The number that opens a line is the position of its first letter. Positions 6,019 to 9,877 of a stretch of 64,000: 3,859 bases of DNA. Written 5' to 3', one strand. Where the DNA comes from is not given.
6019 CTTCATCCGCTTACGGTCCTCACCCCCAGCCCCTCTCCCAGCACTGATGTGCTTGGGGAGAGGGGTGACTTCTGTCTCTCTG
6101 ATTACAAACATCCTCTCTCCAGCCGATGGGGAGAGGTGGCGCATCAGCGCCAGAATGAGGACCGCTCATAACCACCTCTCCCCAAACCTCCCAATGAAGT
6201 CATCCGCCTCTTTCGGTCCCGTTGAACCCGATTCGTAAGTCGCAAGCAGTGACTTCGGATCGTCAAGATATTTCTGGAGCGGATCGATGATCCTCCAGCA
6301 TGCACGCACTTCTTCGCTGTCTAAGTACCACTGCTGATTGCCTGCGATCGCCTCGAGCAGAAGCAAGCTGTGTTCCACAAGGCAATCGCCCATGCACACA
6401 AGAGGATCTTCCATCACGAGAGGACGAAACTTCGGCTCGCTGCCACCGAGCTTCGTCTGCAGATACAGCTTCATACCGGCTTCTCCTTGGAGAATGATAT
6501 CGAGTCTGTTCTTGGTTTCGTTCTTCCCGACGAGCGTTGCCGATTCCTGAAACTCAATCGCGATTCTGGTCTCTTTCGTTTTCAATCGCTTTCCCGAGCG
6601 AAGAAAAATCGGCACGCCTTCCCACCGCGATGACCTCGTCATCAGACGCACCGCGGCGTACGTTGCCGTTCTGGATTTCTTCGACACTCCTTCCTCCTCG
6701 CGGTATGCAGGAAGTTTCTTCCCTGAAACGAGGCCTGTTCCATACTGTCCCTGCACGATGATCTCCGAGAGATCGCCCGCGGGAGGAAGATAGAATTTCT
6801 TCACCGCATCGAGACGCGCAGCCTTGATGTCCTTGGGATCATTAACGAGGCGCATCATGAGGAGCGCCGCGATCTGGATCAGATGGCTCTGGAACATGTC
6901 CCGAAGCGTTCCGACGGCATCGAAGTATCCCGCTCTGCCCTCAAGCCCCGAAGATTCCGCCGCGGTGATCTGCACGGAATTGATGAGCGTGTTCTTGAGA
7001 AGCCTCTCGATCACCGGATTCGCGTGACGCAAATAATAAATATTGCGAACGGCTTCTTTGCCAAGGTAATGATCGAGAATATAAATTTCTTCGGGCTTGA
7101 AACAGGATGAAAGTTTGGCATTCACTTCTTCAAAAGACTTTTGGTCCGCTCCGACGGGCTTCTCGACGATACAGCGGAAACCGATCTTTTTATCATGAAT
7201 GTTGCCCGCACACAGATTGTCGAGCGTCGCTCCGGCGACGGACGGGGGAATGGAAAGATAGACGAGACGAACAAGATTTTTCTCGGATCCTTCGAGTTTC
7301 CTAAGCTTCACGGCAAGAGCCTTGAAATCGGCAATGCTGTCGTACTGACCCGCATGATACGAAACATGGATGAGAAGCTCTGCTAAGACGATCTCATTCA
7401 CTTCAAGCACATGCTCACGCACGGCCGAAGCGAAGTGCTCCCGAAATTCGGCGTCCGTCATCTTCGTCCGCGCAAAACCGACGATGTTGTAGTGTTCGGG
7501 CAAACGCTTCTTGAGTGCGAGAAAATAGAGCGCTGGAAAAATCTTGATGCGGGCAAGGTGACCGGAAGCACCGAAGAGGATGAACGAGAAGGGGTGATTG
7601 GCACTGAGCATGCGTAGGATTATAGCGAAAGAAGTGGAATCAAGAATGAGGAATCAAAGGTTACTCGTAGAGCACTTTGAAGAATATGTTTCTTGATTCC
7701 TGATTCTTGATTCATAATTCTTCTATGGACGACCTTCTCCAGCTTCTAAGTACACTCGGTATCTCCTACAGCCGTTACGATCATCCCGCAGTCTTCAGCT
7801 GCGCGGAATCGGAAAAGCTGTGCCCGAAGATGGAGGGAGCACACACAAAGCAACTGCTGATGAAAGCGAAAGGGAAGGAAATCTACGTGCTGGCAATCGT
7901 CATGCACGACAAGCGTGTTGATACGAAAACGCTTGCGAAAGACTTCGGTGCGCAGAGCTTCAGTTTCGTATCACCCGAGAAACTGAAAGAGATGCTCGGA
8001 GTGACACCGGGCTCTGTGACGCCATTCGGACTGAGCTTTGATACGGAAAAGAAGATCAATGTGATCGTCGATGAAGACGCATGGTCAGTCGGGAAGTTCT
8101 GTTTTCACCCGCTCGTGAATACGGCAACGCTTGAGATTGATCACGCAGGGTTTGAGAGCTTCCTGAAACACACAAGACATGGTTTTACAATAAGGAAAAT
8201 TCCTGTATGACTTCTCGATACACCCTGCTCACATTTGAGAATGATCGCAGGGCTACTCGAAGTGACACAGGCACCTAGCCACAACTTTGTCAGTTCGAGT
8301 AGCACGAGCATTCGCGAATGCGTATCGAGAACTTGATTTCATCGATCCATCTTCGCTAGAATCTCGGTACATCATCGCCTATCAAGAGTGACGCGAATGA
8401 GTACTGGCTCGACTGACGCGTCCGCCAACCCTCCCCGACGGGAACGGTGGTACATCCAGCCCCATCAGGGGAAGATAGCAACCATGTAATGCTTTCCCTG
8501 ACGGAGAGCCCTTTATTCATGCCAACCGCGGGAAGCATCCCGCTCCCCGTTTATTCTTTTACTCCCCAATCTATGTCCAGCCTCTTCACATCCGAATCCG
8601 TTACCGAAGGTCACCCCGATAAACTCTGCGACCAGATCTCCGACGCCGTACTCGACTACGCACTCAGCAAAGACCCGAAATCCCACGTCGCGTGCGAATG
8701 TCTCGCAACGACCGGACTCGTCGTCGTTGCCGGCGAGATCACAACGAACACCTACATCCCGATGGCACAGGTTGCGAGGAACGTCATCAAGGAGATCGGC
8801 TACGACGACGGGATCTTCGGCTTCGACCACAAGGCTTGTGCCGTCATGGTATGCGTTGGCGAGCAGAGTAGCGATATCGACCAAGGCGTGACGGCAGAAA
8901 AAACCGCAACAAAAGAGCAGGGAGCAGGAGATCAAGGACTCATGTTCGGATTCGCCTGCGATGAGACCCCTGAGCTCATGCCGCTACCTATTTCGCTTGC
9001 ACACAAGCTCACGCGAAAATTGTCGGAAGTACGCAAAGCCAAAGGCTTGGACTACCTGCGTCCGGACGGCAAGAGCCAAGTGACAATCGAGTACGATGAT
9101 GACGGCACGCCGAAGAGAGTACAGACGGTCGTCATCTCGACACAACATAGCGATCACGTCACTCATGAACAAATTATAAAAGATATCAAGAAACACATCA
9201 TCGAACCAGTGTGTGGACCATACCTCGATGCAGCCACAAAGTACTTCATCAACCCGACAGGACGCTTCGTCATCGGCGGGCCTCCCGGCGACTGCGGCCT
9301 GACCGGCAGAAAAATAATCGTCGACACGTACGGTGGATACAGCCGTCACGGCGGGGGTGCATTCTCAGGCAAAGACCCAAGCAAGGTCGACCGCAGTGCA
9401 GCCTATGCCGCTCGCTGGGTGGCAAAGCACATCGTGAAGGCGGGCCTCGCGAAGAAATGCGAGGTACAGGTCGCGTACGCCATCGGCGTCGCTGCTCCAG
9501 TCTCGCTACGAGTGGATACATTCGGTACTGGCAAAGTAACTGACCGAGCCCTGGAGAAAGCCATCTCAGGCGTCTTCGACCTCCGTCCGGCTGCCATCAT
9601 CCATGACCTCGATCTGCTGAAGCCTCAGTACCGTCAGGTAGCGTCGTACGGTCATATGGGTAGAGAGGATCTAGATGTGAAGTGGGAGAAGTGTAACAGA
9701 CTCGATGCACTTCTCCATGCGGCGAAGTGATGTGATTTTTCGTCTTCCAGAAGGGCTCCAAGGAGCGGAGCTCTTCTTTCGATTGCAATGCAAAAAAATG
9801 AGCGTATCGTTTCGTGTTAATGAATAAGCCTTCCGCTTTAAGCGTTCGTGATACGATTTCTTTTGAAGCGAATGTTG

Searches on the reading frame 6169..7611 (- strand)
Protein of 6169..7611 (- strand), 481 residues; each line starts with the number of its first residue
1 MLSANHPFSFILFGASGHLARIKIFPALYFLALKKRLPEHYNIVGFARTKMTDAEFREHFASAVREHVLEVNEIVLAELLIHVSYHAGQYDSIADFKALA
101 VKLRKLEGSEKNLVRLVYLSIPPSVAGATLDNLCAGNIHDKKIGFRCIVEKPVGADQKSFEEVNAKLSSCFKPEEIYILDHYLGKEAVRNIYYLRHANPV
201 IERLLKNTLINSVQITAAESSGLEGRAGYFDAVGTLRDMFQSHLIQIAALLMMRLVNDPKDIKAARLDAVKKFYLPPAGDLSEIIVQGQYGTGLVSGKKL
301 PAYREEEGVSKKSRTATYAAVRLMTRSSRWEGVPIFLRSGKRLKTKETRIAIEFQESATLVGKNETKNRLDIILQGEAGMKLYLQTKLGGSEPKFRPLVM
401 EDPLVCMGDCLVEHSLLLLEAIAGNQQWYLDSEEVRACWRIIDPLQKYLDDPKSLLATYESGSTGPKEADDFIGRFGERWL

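Call 52: search_protein_families(library=pfam, proteins=[window:6169-7611:-], max_evalue=0.001)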
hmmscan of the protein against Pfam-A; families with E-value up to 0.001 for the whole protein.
window:6169-7611:- (481 aa): 2 families
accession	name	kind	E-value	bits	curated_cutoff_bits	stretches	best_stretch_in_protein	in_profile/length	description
PF02781.21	G6PD_C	-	6.3e-71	239.3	27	1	193-480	2-295/296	Glucose-6-phosphate dehydrogenase, C-terminal domain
PF00479.28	G6PD_N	-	2.4e-46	159.1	22.1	1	11-190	1-183/183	Glucose-6-phosphate dehydrogenase, NAD binding domain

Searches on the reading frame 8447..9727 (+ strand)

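Call 52: search_protein_families(library=pfam, proteins=[window:8447-9727:+], max_evalue=0.001)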
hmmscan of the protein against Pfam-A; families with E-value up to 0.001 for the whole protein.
window:8447-9727:+ (427 aa): 3 families
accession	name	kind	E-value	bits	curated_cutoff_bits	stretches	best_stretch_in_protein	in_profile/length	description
PF02773.21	S-AdoMet_synt_C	-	2e-67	225.9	25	1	276-415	1-138/138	S-adenosylmethionine synthetase, C-terminal domain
PF02772.21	S-AdoMet_synt_M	-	7.4e-51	171.8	29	1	157-274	1-120/120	S-adenosylmethionine synthetase, central domain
PF00438.25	S-AdoMet_synt_N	-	3.3e-41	140.3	33.1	1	45-141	2-98/99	S-adenosylmethionine synthetase, N-terminal domain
